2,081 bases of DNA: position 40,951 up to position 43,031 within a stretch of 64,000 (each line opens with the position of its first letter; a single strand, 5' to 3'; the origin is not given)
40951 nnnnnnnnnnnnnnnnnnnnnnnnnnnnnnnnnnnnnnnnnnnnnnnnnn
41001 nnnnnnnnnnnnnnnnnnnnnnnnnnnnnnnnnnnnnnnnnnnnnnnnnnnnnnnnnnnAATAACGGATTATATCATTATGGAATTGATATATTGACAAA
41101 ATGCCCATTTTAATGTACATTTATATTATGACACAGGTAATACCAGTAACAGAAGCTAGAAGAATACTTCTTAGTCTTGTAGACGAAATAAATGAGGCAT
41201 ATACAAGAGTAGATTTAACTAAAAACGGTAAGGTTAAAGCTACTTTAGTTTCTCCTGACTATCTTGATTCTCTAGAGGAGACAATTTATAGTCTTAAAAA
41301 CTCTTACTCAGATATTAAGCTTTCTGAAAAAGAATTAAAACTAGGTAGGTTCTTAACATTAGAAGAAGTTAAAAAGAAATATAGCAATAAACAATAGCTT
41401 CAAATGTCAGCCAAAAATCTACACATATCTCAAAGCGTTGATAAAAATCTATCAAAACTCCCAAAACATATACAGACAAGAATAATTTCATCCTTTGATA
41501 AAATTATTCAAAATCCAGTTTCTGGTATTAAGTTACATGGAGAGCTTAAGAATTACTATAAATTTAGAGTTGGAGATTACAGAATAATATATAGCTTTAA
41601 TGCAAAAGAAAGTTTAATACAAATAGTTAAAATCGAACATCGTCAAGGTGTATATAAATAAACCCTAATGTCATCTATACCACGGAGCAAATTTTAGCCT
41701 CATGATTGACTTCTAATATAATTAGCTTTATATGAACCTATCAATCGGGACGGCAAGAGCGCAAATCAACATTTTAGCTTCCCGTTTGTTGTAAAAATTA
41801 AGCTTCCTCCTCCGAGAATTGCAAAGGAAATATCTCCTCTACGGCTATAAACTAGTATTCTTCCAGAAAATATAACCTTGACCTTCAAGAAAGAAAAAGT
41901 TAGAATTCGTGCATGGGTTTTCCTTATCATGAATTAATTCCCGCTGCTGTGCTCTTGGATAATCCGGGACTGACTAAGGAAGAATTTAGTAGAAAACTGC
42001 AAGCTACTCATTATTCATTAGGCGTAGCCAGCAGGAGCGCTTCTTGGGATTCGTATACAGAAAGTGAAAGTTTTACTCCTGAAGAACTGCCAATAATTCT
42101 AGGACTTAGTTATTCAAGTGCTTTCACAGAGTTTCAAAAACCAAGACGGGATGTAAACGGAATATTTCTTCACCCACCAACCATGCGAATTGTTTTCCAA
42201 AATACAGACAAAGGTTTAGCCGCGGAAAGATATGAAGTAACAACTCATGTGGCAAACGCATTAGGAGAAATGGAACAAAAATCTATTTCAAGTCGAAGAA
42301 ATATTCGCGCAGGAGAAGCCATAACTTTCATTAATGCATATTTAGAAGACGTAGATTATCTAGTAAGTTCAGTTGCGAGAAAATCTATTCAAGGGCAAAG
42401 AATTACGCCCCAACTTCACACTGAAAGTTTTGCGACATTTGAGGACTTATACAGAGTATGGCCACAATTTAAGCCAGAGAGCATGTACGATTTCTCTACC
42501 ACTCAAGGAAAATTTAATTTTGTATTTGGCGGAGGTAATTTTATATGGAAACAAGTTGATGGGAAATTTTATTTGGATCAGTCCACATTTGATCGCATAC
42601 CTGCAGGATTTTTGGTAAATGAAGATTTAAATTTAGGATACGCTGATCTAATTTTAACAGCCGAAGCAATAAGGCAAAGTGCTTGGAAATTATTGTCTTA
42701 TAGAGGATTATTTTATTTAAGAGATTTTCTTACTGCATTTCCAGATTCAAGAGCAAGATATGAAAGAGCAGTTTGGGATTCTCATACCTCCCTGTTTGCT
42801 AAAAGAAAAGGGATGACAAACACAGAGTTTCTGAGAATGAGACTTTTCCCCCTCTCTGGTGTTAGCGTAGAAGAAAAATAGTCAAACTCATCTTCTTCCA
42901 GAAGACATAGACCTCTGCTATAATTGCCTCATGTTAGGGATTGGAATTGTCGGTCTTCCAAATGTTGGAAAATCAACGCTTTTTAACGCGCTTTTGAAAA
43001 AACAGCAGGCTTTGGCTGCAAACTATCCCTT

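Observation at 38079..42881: Accessory island: MazG-like NTP pyrophosphatase plus YfbR-like HD 5'-deoxynucleotidase operon, next to a Phd/RelE TA pair and atypical ORFs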

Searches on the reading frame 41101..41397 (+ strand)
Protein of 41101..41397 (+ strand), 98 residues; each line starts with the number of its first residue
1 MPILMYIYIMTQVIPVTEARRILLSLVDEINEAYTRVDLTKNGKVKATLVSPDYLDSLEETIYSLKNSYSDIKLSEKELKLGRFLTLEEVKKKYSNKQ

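Call 3: search_protein_families(library=pfam, proteins=[window:41101-41397:+], max_evalue=0.1)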
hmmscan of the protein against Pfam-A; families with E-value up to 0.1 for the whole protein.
window:41101-41397:+ (98 aa): 1 family
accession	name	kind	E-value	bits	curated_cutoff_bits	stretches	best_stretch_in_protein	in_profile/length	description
PF02604.26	PhdYeFM_antitox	-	5.9e-09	36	29.8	1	12-76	2-66/74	Antitoxin Phd_YefM, type II toxin-antitoxin system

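Call 4: search_protein_families(library=padloc, proteins=[window:41101-41397:+], max_evalue=0.1)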
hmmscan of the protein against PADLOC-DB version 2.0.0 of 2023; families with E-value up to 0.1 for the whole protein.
window:41101-41397:+ (98 aa): 0 families

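Call 5: search_protein_families(library=ncbifam, proteins=[window:41101-41397:+], max_evalue=0.1)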
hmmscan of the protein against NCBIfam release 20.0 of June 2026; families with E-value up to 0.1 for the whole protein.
window:41101-41397:+ (98 aa): 3 families
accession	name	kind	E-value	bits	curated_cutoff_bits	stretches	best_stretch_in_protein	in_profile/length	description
TIGR01552.1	phd_fam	subfamily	0.00019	20.7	20.8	1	13-66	1-53/53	type II toxin-antitoxin system prevent-host-death family antitoxin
NF008499.0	PRK11409.1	equivalog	0.013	15.6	121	1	13-74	3-64/83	YoeB-YefM toxin-antitoxin system antitoxin YefM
NF005300.0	PRK06828.1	subfamily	0.07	11.5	494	1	29-79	372-422/491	amidase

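Call 32: search_protein_families(library=phrogs, proteins=[window:41128-41397:+], max_evalue=0.01)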
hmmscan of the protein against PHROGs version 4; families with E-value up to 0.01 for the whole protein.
window:41128-41397:+ (89 aa): 2 families
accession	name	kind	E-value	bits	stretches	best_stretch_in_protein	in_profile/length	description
phrog_10078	-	unknown function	2.2e-05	25.5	1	4-69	3-68/87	-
phrog_2268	-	moron, auxiliary metabolic gene and host takeover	0.00011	23.2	1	1-84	1-78/84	antitoxin from a toxin-antitoxin system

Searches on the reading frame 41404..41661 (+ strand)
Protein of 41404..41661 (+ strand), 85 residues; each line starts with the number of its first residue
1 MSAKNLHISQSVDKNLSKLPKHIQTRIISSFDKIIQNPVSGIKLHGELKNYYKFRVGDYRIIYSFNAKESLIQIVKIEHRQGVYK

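Call 3: search_protein_families(library=pfam, proteins=[window:41404-41661:+], max_evalue=0.1)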
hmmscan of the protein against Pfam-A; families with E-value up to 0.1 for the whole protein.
window:41404-41661:+ (85 aa): 3 families
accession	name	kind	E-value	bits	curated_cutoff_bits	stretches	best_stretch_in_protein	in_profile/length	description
PF05016.21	ParE_toxin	-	2e-10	41.5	23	1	8-82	3-87/89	ParE toxin of type II toxin-antitoxin system, parDE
PF15781.12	ParE-like_toxin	-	6.9e-06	26.4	28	1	8-85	3-84/87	ParE-like toxin of type II bacterial toxin-antitoxin system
PF05973.20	Gp49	-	0.044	14.3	23.9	1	15-72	2-65/90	Phage derived protein Gp49-like (DUF891)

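Call 4: search_protein_families(library=padloc, proteins=[window:41404-41661:+], max_evalue=0.1)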
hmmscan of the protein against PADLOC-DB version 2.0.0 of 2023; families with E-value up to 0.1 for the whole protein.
window:41404-41661:+ (85 aa): 0 families

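Call 5: search_protein_families(library=ncbifam, proteins=[window:41404-41661:+], max_evalue=0.1)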
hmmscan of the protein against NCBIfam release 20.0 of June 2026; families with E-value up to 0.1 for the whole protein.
window:41404-41661:+ (85 aa): 1 family
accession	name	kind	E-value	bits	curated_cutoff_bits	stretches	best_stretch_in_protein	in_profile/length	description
TIGR00053.1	TIGR00053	subfamily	0.044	14.4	87.25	1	5-84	3-91/92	YafQ family addiction module toxin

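Call 32: search_protein_families(library=phrogs, proteins=[window:41404-41661:+], max_evalue=0.01)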
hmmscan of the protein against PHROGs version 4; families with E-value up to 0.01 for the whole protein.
window:41404-41661:+ (85 aa): 2 families
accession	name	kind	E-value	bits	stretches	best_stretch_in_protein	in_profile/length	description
phrog_1213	-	moron, auxiliary metabolic gene and host takeover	4e-20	73.2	1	4-85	3-88/88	RelE-like toxin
phrog_5232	-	moron, auxiliary metabolic gene and host takeover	0.0036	18.2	1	22-84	34-93/97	toxin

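Call 81: search_solved_structures(query=window:41404-41661:+, max_evalue=0.01, show_alignments=1)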
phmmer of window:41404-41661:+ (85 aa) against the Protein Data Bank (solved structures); distinct sequences matched with E-value up to 0.01: 5.
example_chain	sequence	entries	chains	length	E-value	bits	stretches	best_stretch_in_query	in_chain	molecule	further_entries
1wmi_A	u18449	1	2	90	5.3e-08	36.3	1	8-85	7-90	hypothetical protein PHS013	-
2khe_A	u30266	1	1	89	7.7e-07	32.6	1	10-85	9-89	Toxin-like protein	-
3g5o_B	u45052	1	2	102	2.6e-05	27.7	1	9-85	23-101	Uncharacterized protein Rv2866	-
9g12_A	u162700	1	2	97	4.1e-05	27.1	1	8-84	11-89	Toxin RelE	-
3bpq_B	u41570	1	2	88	0.0058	20.3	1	11-84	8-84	Toxin RelE3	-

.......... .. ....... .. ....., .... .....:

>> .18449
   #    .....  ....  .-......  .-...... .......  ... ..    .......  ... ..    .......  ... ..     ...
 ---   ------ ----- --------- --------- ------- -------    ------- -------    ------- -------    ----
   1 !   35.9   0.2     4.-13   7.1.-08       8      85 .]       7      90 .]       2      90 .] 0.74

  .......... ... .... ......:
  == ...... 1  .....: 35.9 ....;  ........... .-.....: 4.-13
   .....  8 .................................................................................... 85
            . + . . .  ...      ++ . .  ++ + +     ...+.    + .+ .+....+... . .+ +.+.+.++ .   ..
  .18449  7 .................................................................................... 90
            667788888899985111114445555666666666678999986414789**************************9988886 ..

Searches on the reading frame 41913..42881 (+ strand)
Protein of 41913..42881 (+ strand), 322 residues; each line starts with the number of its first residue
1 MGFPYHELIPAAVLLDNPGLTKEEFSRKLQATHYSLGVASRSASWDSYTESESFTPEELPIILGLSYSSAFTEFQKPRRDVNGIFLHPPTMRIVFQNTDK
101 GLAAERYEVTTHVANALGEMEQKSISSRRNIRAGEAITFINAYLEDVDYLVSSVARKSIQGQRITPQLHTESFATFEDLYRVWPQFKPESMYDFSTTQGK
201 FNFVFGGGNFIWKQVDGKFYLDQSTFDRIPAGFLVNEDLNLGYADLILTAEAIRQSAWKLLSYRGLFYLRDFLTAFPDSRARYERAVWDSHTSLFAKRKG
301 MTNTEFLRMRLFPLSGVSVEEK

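Call 3: search_protein_families(library=pfam, proteins=[window:41913-42881:+], max_evalue=0.1)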
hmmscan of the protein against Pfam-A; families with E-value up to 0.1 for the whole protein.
window:41913-42881:+ (322 aa): 0 families

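Call 4: search_protein_families(library=padloc, proteins=[window:41913-42881:+], max_evalue=0.1)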
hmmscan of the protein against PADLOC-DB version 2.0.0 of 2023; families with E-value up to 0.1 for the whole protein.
window:41913-42881:+ (322 aa): 0 families

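Call 5: search_protein_families(library=ncbifam, proteins=[window:41913-42881:+], max_evalue=0.1)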
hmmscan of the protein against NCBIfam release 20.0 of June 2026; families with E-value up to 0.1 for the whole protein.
window:41913-42881:+ (322 aa): 0 families

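Call 32: search_protein_families(library=phrogs, proteins=[window:41913-42881:+], max_evalue=0.01)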
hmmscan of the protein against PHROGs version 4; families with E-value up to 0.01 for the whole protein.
window:41913-42881:+ (322 aa): 0 families

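Call 49: search_protein_representatives(protein=window:41913-42881:+)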
Query: 322 residues. Proteins with E-value up to 0.001 (for the whole library): 219; up to 1e-10: 179; up to 1e-30: 93. The best 150 are listed.
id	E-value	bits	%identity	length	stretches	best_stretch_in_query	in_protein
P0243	1.7e-89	316.4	50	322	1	1-315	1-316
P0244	2.0e-84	299.8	50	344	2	160-315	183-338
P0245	8.6e-63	228.7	41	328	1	1-314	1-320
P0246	3.0e-62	226.9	43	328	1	1-311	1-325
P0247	7.0e-62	225.7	45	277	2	161-314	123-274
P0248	1.0e-61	225.2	49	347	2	166-311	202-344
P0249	2.1e-60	220.9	44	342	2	166-310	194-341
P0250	8.3e-60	218.9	44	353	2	164-314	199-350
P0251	7.7e-59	215.7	44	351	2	168-313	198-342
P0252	1.1e-56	208.6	42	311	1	1-313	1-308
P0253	3.1e-55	203.9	41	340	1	1-311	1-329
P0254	4.3e-55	203.4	55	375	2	164-312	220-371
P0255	1.0e-54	202.2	56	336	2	167-314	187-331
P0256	1.8e-53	198.1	44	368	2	161-318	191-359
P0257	3.1e-52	194.0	47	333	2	169-311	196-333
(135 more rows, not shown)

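Call 54: search_protein_families(library=pfam, alignment_id=A2, max_evalue=0.01)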
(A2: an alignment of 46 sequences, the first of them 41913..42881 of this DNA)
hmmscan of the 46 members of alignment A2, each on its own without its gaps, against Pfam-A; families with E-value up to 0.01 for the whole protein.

A. member 1, window:41913-42881:+ (322 aa): 0 families

B. families by the number of members that match (of 46 scanned): 0 families

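Call 59: predict_structure(alignment_id=A2)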
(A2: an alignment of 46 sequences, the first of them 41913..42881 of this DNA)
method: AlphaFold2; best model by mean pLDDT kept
length: 322 residues; sequences in the alignment: 46
mean_pLDDT: 93.0   pTM: 0.85
mean pLDDT of the five models: 93.0, 92.4, 92.0, 91.8, 91.8
residues with pLDDT >= 90: 250; 70-90: 64; 50-70: 6; < 50: 2
segments of 3 or more residues with pLDDT < 50: none
pLDDT, mean of each block of 10 residues (from residue 1): 92 98 97 94 94 90 98 98 97 90 89 98 92 94 93 95 98 97 98 97 90 98 95 87 97 98 94 98 94 87 86 67 42
secondary structure, 60 per line:
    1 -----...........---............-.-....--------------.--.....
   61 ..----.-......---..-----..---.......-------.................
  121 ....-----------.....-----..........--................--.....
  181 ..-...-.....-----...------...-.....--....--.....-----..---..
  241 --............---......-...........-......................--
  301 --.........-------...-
elements in order: H6-16 H22-31 E35-38 H56-62 H69-74 E90-96 E104-124 E136-140 E146-155 E158-173 H176-182 H188-191 E198-200 E211-215 E218-221 H224-228 H243-254 H258-261 H265-275 H277-298 H303-311

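Call 69: search_solved_structures(query=A2, max_evalue=1)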
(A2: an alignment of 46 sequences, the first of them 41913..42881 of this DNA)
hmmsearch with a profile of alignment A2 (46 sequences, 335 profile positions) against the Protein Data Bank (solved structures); distinct sequences matched with E-value up to 1: 2.
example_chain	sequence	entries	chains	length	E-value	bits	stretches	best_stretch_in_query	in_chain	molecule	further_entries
5v69_B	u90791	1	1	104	0.37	13.5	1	35-113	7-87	ME.4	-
5v6a_B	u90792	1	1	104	0.38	13.5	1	35-113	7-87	ME.2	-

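Call 74: fold_search(model_id=the predicted structure, library=pdb)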
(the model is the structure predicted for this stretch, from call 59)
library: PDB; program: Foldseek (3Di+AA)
matches with E <= 10: 742; with E <= 0.001: 0
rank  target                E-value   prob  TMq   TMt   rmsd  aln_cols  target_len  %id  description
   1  5i7q                  1.2e-02  0.97  0.13  0.24   7.8       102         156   11  Crystal structure of Fkbp12-IF(SlpA), a chimeric protein of human Fkbp12 and the insert in flap domain of Ecoli SlpA (released 2017-03-08)
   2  7oxj_A                2.8e-02  0.80  0.13  0.25  14.5       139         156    9  ttSlyD with M8A pseudo-wild-type S2 peptide (released 2022-03-16)
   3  4odm_B                5.4e-02  0.63  0.13  0.25  14.5       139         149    9  Structure of SlyD from Thermus thermophilus in complex with S2-W23A peptide (released 2015-01-14)
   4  4odm_A                6.8e-02  0.60  0.13  0.25  14.7       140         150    9  Structure of SlyD from Thermus thermophilus in complex with S2-W23A peptide (released 2015-01-14)
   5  6hzk_A                6.8e-02  0.08  0.08  0.08  22.4       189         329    8  Crystal structure of redox-inhibited phosphoribulokinase from Synechococcus sp. (strain PCC 6301) (released 2019-03-27)
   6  9n71_A                8.6e-02  0.35  0.11  0.13  16.6       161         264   10  Tail tube structure of Acinetobacter baumannii phage Mystique (released 2025-03-19)
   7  4odm_C                9.1e-02  0.57  0.13  0.24  14.7       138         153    9  Structure of SlyD from Thermus thermophilus in complex with S2-W23A peptide (released 2015-01-14)
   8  4odl_A                9.7e-02  0.57  0.13  0.25  15.3       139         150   11  Structure of SlyD from Thermus thermophilus in complex with S2 peptide (released 2015-01-14)
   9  4odo_C                1.3e-01  0.60  0.14  0.26  13.6       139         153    9  Structure of SlyD from Thermus thermophilus in complex with FK506 (released 2015-01-14)
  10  4odo_B                1.3e-01  0.47  0.13  0.25  14.6       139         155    9  Structure of SlyD from Thermus thermophilus in complex with FK506 (released 2015-01-14)
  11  3cgm                  2.3e-01  0.38  0.13  0.24  14.7       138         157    9  Crystal structure of thermophilic SlyD (released 2009-03-10)
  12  4dt4                  2.5e-01  0.41  0.13  0.22  11.9       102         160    9  Crystal structure of the PPIase-chaperone SlpA with the chaperone binding site occupied by the linker of the purificatio (released 2012-07-04)
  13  6kex_D                2.6e-01  0.07  0.07  0.07  18.1       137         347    8  Crystal structure of reduced phosphoribulokinase from Arabidopsis thaliana (released 2020-05-13)
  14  3luo_A                3.3e-01  0.20  0.12  0.22  14.4       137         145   10  Crystal Structure and functional characterization of the thermophilic prolyl isomerase and chaperone SlyD (released 2010-03-31)
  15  4rd6                  3.3e-01  0.12  0.11  0.09  20.7       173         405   12  Structure of aIF2-gamma from Sulfolobus solfataricus bound to GDP (released 2015-07-29)
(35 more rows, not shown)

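Call 75: find_encoding_contigs(protein=P0245, flank=6000, max_places=2)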
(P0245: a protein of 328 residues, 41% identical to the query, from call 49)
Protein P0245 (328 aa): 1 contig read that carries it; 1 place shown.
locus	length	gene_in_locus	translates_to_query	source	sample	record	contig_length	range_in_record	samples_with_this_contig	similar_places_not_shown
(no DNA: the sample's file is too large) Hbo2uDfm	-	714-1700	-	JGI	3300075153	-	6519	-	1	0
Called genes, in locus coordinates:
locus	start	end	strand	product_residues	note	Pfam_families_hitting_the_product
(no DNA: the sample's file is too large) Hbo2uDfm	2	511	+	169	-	?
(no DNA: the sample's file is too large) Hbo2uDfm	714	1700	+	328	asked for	-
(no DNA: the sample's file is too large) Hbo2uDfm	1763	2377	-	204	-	-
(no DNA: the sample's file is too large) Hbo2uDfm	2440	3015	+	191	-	-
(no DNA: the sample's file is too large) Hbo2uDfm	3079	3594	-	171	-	-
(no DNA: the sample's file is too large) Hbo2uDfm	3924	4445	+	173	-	-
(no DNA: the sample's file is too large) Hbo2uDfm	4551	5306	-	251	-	-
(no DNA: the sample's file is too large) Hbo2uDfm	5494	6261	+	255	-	PF18167:Sa_NUDIX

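Call 76: find_related_loci(query=window:41913-42881:+, collection=viral_contigs, flank=8000)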
Query window:41913-42881:+ (322 aa) in viral_contigs; peptide patterns used: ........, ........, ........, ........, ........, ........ (x = any residue, [..] = any of these).
32 stretches matched a pattern, but none encodes a relative of the query by tblastn (E <= 1e-3).

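Call 94: fold_search(model_id=the predicted structure, library=viral)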
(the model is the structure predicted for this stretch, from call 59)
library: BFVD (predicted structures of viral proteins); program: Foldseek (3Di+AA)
matches with E <= 10: 828; with E <= 0.001: 0
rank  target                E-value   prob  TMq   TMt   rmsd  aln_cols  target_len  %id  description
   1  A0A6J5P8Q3            7.1e-02  0.25  0.09  0.21  14.4       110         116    7  Uncharacterized protein [uncultured Caudovirales phage]
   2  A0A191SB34            8.0e-02  0.23  0.10  0.19  14.6       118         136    9  (no name in the UniProt tables at hand)
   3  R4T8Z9                8.0e-02  0.10  0.08  0.16  14.5       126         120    8  Uncharacterized protein [Halogranum tailed virus 1]
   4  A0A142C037            1.1e-01  0.60  0.12  0.19  10.8       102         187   11  (no name in the UniProt tables at hand)
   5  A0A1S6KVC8            1.1e-01  0.38  0.10  0.28  10.5       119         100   11  Uncharacterized protein [Staphylococcus phage St 134]
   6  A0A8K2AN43            1.3e-01  0.07  0.08  0.15  21.6       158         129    8  Putative nuclear shuttle protein [Banana bunchy top virus]
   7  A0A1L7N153            1.4e-01  0.07  0.08  0.06  23.4       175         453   11  Putative virion structural protein [Ralstonia phage RP12]
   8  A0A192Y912            1.5e-01  0.18  0.10  0.23  15.2       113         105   11  Head-to-tail stopper [Mycobacterium phage Gattaca]
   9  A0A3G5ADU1            1.5e-01  0.06  0.10  0.11  21.2       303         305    8  Formamidopyrimidine-DNA glycosylase [Hyperionvirus sp.]
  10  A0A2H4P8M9            1.7e-01  0.35  0.12  0.23  13.3       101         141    6  Uncharacterized protein [Corynebacterium phage Darwin]
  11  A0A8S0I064            1.9e-01  0.05  0.06  0.10  24.1       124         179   10  (no name in the UniProt tables at hand)
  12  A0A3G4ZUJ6            2.0e-01  0.05  0.12  0.11  27.6       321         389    8  Uncharacterized protein [Edafosvirus sp.]
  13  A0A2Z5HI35            2.2e-01  0.13  0.09  0.14  21.6       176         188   10  (no name in the UniProt tables at hand)
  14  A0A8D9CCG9            2.2e-01  0.09  0.08  0.15  19.2       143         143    8  Uncharacterized protein [uncultured marine phage]
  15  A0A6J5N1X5            2.3e-01  0.06  0.09  0.12  19.1       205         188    8  Uncharacterized protein [uncultured Caudovirales phage]
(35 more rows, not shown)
